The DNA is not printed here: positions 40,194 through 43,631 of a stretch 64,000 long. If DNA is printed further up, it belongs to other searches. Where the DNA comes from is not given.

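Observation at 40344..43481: Single 1045-aa protein fusing CapA/PGA_cap, Mur ligase (MurF/CapB-like) and BspA-type leucine-rich repeats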

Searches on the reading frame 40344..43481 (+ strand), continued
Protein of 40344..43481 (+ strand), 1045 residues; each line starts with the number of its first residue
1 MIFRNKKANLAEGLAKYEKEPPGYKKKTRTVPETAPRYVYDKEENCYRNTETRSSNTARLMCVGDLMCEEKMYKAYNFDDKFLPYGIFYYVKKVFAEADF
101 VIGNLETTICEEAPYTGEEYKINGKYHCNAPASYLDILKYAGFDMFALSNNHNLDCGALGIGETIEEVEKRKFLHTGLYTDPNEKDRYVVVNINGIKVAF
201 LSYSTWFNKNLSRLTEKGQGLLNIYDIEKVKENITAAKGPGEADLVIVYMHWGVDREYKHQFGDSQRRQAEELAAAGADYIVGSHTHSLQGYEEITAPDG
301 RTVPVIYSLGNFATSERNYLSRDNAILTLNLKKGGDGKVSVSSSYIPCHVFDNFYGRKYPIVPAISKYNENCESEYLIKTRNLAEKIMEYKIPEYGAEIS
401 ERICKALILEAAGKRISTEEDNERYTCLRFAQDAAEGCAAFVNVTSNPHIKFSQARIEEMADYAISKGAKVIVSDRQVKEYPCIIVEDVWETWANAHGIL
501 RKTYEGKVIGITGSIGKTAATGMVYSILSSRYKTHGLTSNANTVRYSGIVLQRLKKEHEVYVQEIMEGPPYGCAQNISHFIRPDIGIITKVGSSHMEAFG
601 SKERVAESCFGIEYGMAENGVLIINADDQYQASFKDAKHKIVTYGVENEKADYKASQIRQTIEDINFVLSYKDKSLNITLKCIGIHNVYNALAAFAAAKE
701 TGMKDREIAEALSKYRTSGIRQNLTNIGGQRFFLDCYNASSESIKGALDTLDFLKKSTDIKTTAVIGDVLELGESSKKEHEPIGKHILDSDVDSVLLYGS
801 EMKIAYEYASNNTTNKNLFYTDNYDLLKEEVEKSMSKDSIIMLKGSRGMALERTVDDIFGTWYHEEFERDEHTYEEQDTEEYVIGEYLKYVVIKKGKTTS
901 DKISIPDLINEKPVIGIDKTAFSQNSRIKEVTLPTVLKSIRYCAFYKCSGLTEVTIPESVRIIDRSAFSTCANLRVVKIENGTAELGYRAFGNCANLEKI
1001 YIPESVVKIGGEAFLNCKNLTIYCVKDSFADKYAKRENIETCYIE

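Call 49: search_protein_families(library=ncbifam, proteins=[L085:2954-4357:-, L009:6865-9756:+, L057:9950-11080:+, L054:9971-12595:+, P0088, P0024, L007:11201-12937:+], max_evalue=1e-10)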
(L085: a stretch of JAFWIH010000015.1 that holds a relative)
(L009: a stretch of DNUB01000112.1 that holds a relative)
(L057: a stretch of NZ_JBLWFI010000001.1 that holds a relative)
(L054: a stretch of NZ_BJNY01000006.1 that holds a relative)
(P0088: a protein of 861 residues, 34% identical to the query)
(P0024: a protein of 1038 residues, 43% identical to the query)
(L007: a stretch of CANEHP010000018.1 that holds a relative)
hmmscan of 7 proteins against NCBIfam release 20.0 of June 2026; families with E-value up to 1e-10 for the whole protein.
L085:2954-4357:- (467 aa): 18 families
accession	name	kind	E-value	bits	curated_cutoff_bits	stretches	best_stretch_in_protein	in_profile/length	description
TIGR01143.1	murF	subfamily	6.5e-120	400.9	288.6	1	33-459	2-414/418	UDP-N-acetylmuramoyl-tripeptide--D-alanyl-D-alanine ligase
NF008896.0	PRK11929.1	equivalog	7.5e-110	368.3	1023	1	22-464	522-957/965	bifunctional UDP-N-acetylmuramoyl-L-alanyl-D-glutamate--2,6-diaminopimelate ligase MurE/UDP-N-acetylmuramoyl-tripeptide--D-alanyl-D-alanine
NF008041.0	PRK10773.1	equivalog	3.5e-79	266.7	551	1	5-452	4-436/453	UDP-N-acetylmuramoyl-tripeptide--D-alanyl-D-alanine ligase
NF010693.0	PRK14093.1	equivalog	7.2e-73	245.9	544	1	8-467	10-468/479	UDP-N-acetylmuramoylalanyl-D-glutamyl-2,6-diaminopimelate--D-alanyl-D-alanine ligase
NF008897.0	PRK11930.1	equivalog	6e-69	232.9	804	1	5-463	3-453/822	bifunctional UDP-N-acetylmuramoyl-tripeptide:D-alanyl-D-alanine ligase/alanine racemase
NF001126.0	PRK00139.1-4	equivalog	3.3e-38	131.5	373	1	7-371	3-375/486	UDP-N-acetylmuramoyl-L-alanyl-D-glutamate--2,6-diaminopimelate ligase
TIGR01085.1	murE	subfamily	1.6e-33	116.3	257.3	2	27-139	4-111/472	UDP-N-acetylmuramyl-tripeptide synthetase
NF001124.0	PRK00139.1-2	equivalog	2.1e-32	112.5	476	2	175-405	187-414/500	UDP-N-acetylmuramoyl-L-alanyl-D-glutamate--2,6-diaminopimelate ligase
TIGR01087.1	murD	equivalog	1.2e-26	93.8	211.95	1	112-448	103-415/441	UDP-N-acetylmuramoyl-L-alanine--D-glutamate ligase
TIGR01082.1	murC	equivalog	8.7e-24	84.4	335.1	1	115-368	102-349/449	UDP-N-acetylmuramate--L-alanine ligase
NF001123.0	PRK00139.1-1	equivalog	1.5e-23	83.2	586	1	23-406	16-414/493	UDP-N-acetylmuramoyl-L-alanyl-D-glutamate--2,6-diaminopimelate ligase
NF053645.1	pMurC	equivalog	3.5e-21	75.4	560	1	59-258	57-250/492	pseudomurein biosynthesis peptide ligase pMurC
NF010628.0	PRK14022.1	equivalog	9e-20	70.8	536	1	20-402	28-403/483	UDP-N-acetylmuramoyl-L-alanyl-D-glutamate--L-lysine ligase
NF053648.1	pMurE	equivalog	2.6e-17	62.7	600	1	181-403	183-394/464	pseudomurein biosynthesis peptide ligase pMurE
NF033197.0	F430_CfbE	equivalog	1.9e-15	56.8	250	1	112-449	98-426/430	coenzyme F430 synthase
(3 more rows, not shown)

L009:6865-9756:+ (963 aa): 22 families
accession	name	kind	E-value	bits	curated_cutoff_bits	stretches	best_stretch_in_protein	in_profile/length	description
TIGR01143.1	murF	subfamily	1.8e-66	224.8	288.6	1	89-452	52-405/418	UDP-N-acetylmuramoyl-tripeptide--D-alanyl-D-alanine ligase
NF008896.0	PRK11929.1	equivalog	3.5e-52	177.4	1023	1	100-453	592-944/965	bifunctional UDP-N-acetylmuramoyl-L-alanyl-D-glutamate--2,6-diaminopimelate ligase MurE/UDP-N-acetylmuramoyl-tripeptide--D-alanyl-D-alanine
NF008041.0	PRK10773.1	equivalog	3.8e-42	144.6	551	1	86-452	75-434/453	UDP-N-acetylmuramoyl-tripeptide--D-alanyl-D-alanine ligase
NF008897.0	PRK11930.1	equivalog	3e-32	111.5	804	1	93-465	88-452/822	bifunctional UDP-N-acetylmuramoyl-tripeptide:D-alanyl-D-alanine ligase/alanine racemase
NF010693.0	PRK14093.1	equivalog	4.1e-27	95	544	1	101-453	97-452/479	UDP-N-acetylmuramoylalanyl-D-glutamyl-2,6-diaminopimelate--D-alanyl-D-alanine ligase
TIGR01082.1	murC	equivalog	2.3e-24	86.3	335.1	1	100-455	91-440/449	UDP-N-acetylmuramate--L-alanine ligase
NF041874.1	EPS_EpsC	equivalog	4.4e-22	78.6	150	1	840-932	76-165/168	serine O-acetyltransferase EpsC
TIGR01172.1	cysE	equivalog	1.7e-20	73.7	210.65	1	841-924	77-157/162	serine O-acetyltransferase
TIGR01087.1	murD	equivalog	9.7e-19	67.7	211.95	1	111-344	103-323/441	UDP-N-acetylmuramoyl-L-alanine--D-glutamate ligase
NF001126.0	PRK00139.1-4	equivalog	4.7e-16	58.4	373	1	191-341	196-346/486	UDP-N-acetylmuramoyl-L-alanyl-D-glutamate--2,6-diaminopimelate ligase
NF053648.1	pMurE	equivalog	5.7e-14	51.7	600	1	110-343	94-333/464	pseudomurein biosynthesis peptide ligase pMurE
TIGR01081.1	mpl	equivalog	1.1e-13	51.1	388.7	1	115-449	105-429/448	UDP-N-acetylmuramate:L-alanyl-gamma-D-glutamyl-meso-diaminopimelate ligase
TIGR01085.1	murE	subfamily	1.2e-13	50.8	257.3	0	190-341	179-336/472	UDP-N-acetylmuramyl-tripeptide synthetase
NF053645.1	pMurC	equivalog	1.7e-13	50.1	560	0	254-341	282-369/492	pseudomurein biosynthesis peptide ligase pMurC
TIGR04016.1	WcaB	equivalog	2.1e-13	50.1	194.65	1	836-930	52-142/146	colanic acid biosynthesis acetyltransferase WcaB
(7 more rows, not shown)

L057:9950-11080:+ (376 aa): 22 families
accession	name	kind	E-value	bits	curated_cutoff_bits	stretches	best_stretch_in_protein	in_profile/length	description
TIGR01143.1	murF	subfamily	2.1e-95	320.2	288.6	1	15-368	73-418/418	UDP-N-acetylmuramoyl-tripeptide--D-alanyl-D-alanine ligase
NF008896.0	PRK11929.1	equivalog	6e-87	292.4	1023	1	15-371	603-959/965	bifunctional UDP-N-acetylmuramoyl-L-alanyl-D-glutamate--2,6-diaminopimelate ligase MurE/UDP-N-acetylmuramoyl-tripeptide--D-alanyl-D-alanine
NF008041.0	PRK10773.1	equivalog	3.9e-54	184.1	551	1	18-368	102-447/453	UDP-N-acetylmuramoyl-tripeptide--D-alanyl-D-alanine ligase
NF010693.0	PRK14093.1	equivalog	1.8e-43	148.9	544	1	18-368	110-464/479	UDP-N-acetylmuramoylalanyl-D-glutamyl-2,6-diaminopimelate--D-alanyl-D-alanine ligase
NF008897.0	PRK11930.1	equivalog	1.4e-40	139.1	804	1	14-368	105-453/822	bifunctional UDP-N-acetylmuramoyl-tripeptide:D-alanyl-D-alanine ligase/alanine racemase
TIGR01082.1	murC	equivalog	1.3e-36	126.7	335.1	1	18-266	102-340/449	UDP-N-acetylmuramate--L-alanine ligase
NF001126.0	PRK00139.1-4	equivalog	2.3e-31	108.9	373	1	16-276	104-375/486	UDP-N-acetylmuramoyl-L-alanyl-D-glutamate--2,6-diaminopimelate ligase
TIGR01087.1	murD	equivalog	8.1e-27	94.4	211.95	1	17-352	105-414/441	UDP-N-acetylmuramoyl-L-alanine--D-glutamate ligase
NF053645.1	pMurC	equivalog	6e-26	91.2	560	2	16-163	102-250/492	pseudomurein biosynthesis peptide ligase pMurC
TIGR02068.2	cya_phycin_syn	equivalog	9e-26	90.1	850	1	9-319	472-802/862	cyanophycin synthetase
TIGR01085.1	murE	subfamily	2e-22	79.8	257.3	1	16-277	85-366/472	UDP-N-acetylmuramyl-tripeptide synthetase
NF053648.1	pMurE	equivalog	2e-21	76.3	600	1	19-269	101-354/464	pseudomurein biosynthesis peptide ligase pMurE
NF010623.0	PRK14016.1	subfamily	2.9e-21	75.4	877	1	14-318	478-803/871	cyanophycin synthetase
NF001124.0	PRK00139.1-2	equivalog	1.6e-20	73.3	476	1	18-277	111-385/500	UDP-N-acetylmuramoyl-L-alanyl-D-glutamate--2,6-diaminopimelate ligase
TIGR01081.1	mpl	equivalog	8e-18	64.7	388.7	1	17-277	103-358/448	UDP-N-acetylmuramate:L-alanyl-gamma-D-glutamyl-meso-diaminopimelate ligase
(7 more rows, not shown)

L054:9971-12595:+ (874 aa): 14 families
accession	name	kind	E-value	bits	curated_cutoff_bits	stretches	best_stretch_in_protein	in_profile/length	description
TIGR01143.1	murF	subfamily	1.2e-71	241.9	288.6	1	489-865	45-415/418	UDP-N-acetylmuramoyl-tripeptide--D-alanyl-D-alanine ligase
NF008896.0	PRK11929.1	equivalog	2e-65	221.2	1023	1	488-865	574-953/965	bifunctional UDP-N-acetylmuramoyl-L-alanyl-D-glutamate--2,6-diaminopimelate ligase MurE/UDP-N-acetylmuramoyl-tripeptide--D-alanyl-D-alanine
NF008041.0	PRK10773.1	equivalog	1.5e-48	165.7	551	1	492-848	74-425/453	UDP-N-acetylmuramoyl-tripeptide--D-alanyl-D-alanine ligase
NF010693.0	PRK14093.1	equivalog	1.6e-43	149.1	544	1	491-865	81-461/479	UDP-N-acetylmuramoylalanyl-D-glutamyl-2,6-diaminopimelate--D-alanyl-D-alanine ligase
NF008897.0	PRK11930.1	equivalog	7.9e-32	110.2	804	1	484-863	73-448/822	bifunctional UDP-N-acetylmuramoyl-tripeptide:D-alanyl-D-alanine ligase/alanine racemase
TIGR01082.1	murC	equivalog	8e-28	97.7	335.1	1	519-750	101-325/449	UDP-N-acetylmuramate--L-alanine ligase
TIGR01087.1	murD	equivalog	7e-22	78.1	211.95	1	514-857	102-419/441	UDP-N-acetylmuramoyl-L-alanine--D-glutamate ligase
NF001126.0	PRK00139.1-4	equivalog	3.9e-20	71.9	373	1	593-767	193-367/486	UDP-N-acetylmuramoyl-L-alanyl-D-glutamate--2,6-diaminopimelate ligase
NF001124.0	PRK00139.1-2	equivalog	3.3e-18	65.7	476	1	486-783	78-388/500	UDP-N-acetylmuramoyl-L-alanyl-D-glutamate--2,6-diaminopimelate ligase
TIGR01085.1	murE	subfamily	1.4e-15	57.2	257.3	1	592-782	176-368/472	UDP-N-acetylmuramyl-tripeptide synthetase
NF053647.1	pMurD2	equivalog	4.3e-14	52.2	550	1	507-653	88-230/405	pseudomurein biosynthesis peptide ligase pMurD2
NF053645.1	pMurC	equivalog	1e-13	50.9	560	0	508-660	90-249/492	pseudomurein biosynthesis peptide ligase pMurC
NF053648.1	pMurE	equivalog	6.5e-13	48.2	600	1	493-765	71-351/464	pseudomurein biosynthesis peptide ligase pMurE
TIGR02068.2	cya_phycin_syn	equivalog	7.2e-12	44.1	850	0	696-791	682-776/862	cyanophycin synthetase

P0088 (861 aa): 9 families
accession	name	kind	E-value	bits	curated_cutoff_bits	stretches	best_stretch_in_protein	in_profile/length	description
TIGR01143.1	murF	subfamily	2.1e-61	208.2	288.6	1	453-850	26-415/418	UDP-N-acetylmuramoyl-tripeptide--D-alanyl-D-alanine ligase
NF008896.0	PRK11929.1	equivalog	6.9e-59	199.6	1023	1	453-853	557-956/965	bifunctional UDP-N-acetylmuramoyl-L-alanyl-D-glutamate--2,6-diaminopimelate ligase MurE/UDP-N-acetylmuramoyl-tripeptide--D-alanyl-D-alanine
NF008041.0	PRK10773.1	equivalog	1.4e-39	136.1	551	1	426-853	24-447/453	UDP-N-acetylmuramoyl-tripeptide--D-alanyl-D-alanine ligase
NF010693.0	PRK14093.1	equivalog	1.4e-37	129.5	544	1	472-849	82-460/479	UDP-N-acetylmuramoylalanyl-D-glutamyl-2,6-diaminopimelate--D-alanyl-D-alanine ligase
NF008897.0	PRK11930.1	equivalog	2.5e-28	98.6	804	1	453-848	56-448/822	bifunctional UDP-N-acetylmuramoyl-tripeptide:D-alanyl-D-alanine ligase/alanine racemase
TIGR01082.1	murC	equivalog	5.5e-19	68.6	335.1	1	499-840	101-437/449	UDP-N-acetylmuramate--L-alanine ligase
NF001126.0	PRK00139.1-4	equivalog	3.2e-14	52.3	373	0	417-523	14-129/486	UDP-N-acetylmuramoyl-L-alanyl-D-glutamate--2,6-diaminopimelate ligase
NF038314.1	epimerase_MslH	equivalog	2.1e-13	49.4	700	0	96-215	27-144/439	lasso peptide C-terminal Trp epimerase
NF001124.0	PRK00139.1-2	equivalog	6.4e-13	48.3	476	0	453-544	58-155/500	UDP-N-acetylmuramoyl-L-alanyl-D-glutamate--2,6-diaminopimelate ligase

P0024 (1038 aa): 13 families
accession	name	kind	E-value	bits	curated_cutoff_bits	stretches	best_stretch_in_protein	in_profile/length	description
TIGR01143.1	murF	subfamily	7.4e-68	229.4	288.6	1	458-852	28-417/418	UDP-N-acetylmuramoyl-tripeptide--D-alanyl-D-alanine ligase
NF008896.0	PRK11929.1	equivalog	1.7e-63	214.8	1023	1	459-854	560-957/965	bifunctional UDP-N-acetylmuramoyl-L-alanyl-D-glutamate--2,6-diaminopimelate ligase MurE/UDP-N-acetylmuramoyl-tripeptide--D-alanyl-D-alanine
NF008041.0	PRK10773.1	equivalog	3.8e-43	147.9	551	1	455-852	53-446/453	UDP-N-acetylmuramoyl-tripeptide--D-alanyl-D-alanine ligase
NF010693.0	PRK14093.1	equivalog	1.8e-41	142.3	544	1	457-853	59-464/479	UDP-N-acetylmuramoylalanyl-D-glutamyl-2,6-diaminopimelate--D-alanyl-D-alanine ligase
NF008897.0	PRK11930.1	equivalog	1.2e-29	102.9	804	1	470-854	76-454/822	bifunctional UDP-N-acetylmuramoyl-tripeptide:D-alanyl-D-alanine ligase/alanine racemase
TIGR01082.1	murC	equivalog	3e-24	85.9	335.1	1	502-759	101-348/449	UDP-N-acetylmuramate--L-alanine ligase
NF001126.0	PRK00139.1-4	equivalog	1.1e-15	57.2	373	0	581-750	197-365/486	UDP-N-acetylmuramoyl-L-alanyl-D-glutamate--2,6-diaminopimelate ligase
TIGR01087.1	murD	equivalog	2.2e-15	56.7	211.95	1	500-838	103-415/441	UDP-N-acetylmuramoyl-L-alanine--D-glutamate ligase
NF053648.1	pMurE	equivalog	4.8e-13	48.6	600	1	503-742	100-343/464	pseudomurein biosynthesis peptide ligase pMurE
NF053646.1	pMurD1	equivalog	9.1e-12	44.4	610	1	499-800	107-391/465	pseudomurein biosynthesis peptide ligase pMurD1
TIGR01085.1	murE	subfamily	1.3e-11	44.1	257.3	0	578-749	178-354/472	UDP-N-acetylmuramyl-tripeptide synthetase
NF038314.1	epimerase_MslH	equivalog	4e-11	41.9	700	0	234-309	250-319/439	lasso peptide C-terminal Trp epimerase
NF053645.1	pMurC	equivalog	8.6e-11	41.2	560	0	641-749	280-387/492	pseudomurein biosynthesis peptide ligase pMurC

L007:11201-12937:+ (578 aa): 13 families
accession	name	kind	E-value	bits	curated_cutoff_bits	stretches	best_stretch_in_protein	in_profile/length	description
NF008896.0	PRK11929.1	equivalog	4.4e-73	246.5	1023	1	28-392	589-957/965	bifunctional UDP-N-acetylmuramoyl-L-alanyl-D-glutamate--2,6-diaminopimelate ligase MurE/UDP-N-acetylmuramoyl-tripeptide--D-alanyl-D-alanine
TIGR01143.1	murF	subfamily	1.7e-71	241.4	288.6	1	27-389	58-416/418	UDP-N-acetylmuramoyl-tripeptide--D-alanyl-D-alanine ligase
NF008041.0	PRK10773.1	equivalog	1.5e-47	162.4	551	1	7-390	65-446/453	UDP-N-acetylmuramoyl-tripeptide--D-alanyl-D-alanine ligase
NF010693.0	PRK14093.1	equivalog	4.8e-46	157.4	544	1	25-391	90-464/479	UDP-N-acetylmuramoylalanyl-D-glutamyl-2,6-diaminopimelate--D-alanyl-D-alanine ligase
NF008897.0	PRK11930.1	equivalog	6.8e-34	117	804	1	27-393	91-455/822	bifunctional UDP-N-acetylmuramoyl-tripeptide:D-alanyl-D-alanine ligase/alanine racemase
TIGR01082.1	murC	equivalog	3.4e-28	98.9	335.1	1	42-290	99-340/449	UDP-N-acetylmuramate--L-alanine ligase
TIGR01087.1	murD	equivalog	1.6e-19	70.3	211.95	1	37-376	98-415/441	UDP-N-acetylmuramoyl-L-alanine--D-glutamate ligase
NF001126.0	PRK00139.1-4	equivalog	9.3e-17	60.7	373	1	44-292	105-367/486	UDP-N-acetylmuramoyl-L-alanyl-D-glutamate--2,6-diaminopimelate ligase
NF053646.1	pMurD1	equivalog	8.9e-16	57.6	610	1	28-372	97-423/465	pseudomurein biosynthesis peptide ligase pMurD1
NF053648.1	pMurE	equivalog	1e-13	50.8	600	1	9-288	63-349/464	pseudomurein biosynthesis peptide ligase pMurE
NF053645.1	pMurC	equivalog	7.2e-13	48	560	0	182-357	281-447/492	pseudomurein biosynthesis peptide ligase pMurC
TIGR01085.1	murE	subfamily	3.3e-11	42.8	257.3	0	44-333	86-391/472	UDP-N-acetylmuramyl-tripeptide synthetase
NF001124.0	PRK00139.1-2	equivalog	6.3e-11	41.7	476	0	120-333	199-410/500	UDP-N-acetylmuramoyl-L-alanyl-D-glutamate--2,6-diaminopimelate ligase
